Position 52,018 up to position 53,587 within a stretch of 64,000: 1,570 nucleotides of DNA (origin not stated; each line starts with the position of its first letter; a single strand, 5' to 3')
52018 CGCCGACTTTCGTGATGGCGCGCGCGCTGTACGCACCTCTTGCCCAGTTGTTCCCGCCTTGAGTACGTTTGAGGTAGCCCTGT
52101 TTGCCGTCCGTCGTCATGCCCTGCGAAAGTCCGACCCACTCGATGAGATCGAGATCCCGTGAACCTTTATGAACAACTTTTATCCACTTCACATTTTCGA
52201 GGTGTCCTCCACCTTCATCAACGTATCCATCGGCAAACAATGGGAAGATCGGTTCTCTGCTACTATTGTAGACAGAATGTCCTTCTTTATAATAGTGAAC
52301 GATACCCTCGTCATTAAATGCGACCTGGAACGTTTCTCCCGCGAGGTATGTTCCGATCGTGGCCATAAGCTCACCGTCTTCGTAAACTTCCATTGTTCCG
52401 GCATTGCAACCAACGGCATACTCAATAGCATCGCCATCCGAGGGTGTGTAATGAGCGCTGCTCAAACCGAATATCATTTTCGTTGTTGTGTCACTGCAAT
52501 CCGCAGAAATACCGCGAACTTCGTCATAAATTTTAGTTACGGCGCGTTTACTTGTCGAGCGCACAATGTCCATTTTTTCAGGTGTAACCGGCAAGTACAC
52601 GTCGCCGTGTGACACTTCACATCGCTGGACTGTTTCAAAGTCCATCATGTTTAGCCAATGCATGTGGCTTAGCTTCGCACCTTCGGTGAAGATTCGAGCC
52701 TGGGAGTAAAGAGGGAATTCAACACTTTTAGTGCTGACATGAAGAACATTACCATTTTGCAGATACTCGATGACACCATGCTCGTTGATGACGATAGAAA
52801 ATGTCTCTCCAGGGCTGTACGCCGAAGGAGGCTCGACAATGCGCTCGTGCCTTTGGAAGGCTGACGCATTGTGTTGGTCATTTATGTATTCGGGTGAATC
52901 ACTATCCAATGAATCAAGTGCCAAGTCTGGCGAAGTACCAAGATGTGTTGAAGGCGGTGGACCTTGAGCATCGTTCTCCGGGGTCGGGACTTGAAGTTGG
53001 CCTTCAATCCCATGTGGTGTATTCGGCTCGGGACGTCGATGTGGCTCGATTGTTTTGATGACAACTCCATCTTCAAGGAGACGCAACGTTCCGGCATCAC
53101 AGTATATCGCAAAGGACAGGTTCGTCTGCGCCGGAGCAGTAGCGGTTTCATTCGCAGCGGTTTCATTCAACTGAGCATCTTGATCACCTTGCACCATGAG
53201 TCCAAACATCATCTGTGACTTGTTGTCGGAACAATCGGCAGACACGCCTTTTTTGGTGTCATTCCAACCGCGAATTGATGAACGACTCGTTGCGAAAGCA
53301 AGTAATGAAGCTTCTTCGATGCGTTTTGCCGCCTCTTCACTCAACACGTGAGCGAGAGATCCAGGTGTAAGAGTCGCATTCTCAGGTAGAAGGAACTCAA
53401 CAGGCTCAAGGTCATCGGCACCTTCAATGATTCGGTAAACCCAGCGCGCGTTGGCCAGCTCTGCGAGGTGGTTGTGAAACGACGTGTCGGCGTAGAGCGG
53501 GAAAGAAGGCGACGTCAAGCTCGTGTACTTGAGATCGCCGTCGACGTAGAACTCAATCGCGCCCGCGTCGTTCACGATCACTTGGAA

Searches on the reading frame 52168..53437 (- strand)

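Call 43: find_homologous_proteins(query=window:52168-53437:-)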
Query window:52168-53437:- (423 aa): 2 proteins with E <= 0.001 among 3030 candidates.
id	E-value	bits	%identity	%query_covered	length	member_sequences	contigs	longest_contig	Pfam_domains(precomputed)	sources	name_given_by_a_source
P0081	6.9e-149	515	66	53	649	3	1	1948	-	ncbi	ncbi:MAG: hypothetical protein VW982_08110, partial [Candidatus Poseidoniales archaeon]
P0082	4.7e-113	396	67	47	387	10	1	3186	-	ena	-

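Call 44: find_related_loci(query=window:52168-53437:-, collection=viral_contigs, flank=5000)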
Query window:52168-53437:- (423 aa) in viral_contigs; peptide patterns used: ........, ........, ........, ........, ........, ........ (x = any residue, [..] = any of these).
2 stretches matched a pattern, but none encodes a relative of the query by tblastn (E <= 1e-3).

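Call 45: find_encoding_contigs(protein=P0081, flank=5000, max_places=2)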
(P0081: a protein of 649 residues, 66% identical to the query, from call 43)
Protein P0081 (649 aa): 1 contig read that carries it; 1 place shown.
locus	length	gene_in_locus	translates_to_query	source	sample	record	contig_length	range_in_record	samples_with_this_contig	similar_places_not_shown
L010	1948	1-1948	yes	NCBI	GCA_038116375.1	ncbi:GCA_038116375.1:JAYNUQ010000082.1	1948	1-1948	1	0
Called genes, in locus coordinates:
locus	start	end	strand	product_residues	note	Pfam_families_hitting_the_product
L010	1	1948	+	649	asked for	?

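Call 46: find_encoding_contigs(protein=P0082, flank=5000, max_places=2)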
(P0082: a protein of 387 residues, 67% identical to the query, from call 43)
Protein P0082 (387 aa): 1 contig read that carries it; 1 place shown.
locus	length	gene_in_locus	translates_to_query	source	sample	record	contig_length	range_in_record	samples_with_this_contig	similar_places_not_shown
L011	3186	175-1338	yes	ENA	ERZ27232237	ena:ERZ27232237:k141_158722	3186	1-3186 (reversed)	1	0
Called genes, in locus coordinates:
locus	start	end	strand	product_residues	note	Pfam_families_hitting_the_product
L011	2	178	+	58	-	?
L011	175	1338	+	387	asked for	-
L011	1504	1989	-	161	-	PF07986:TBCC (weak)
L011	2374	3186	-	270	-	?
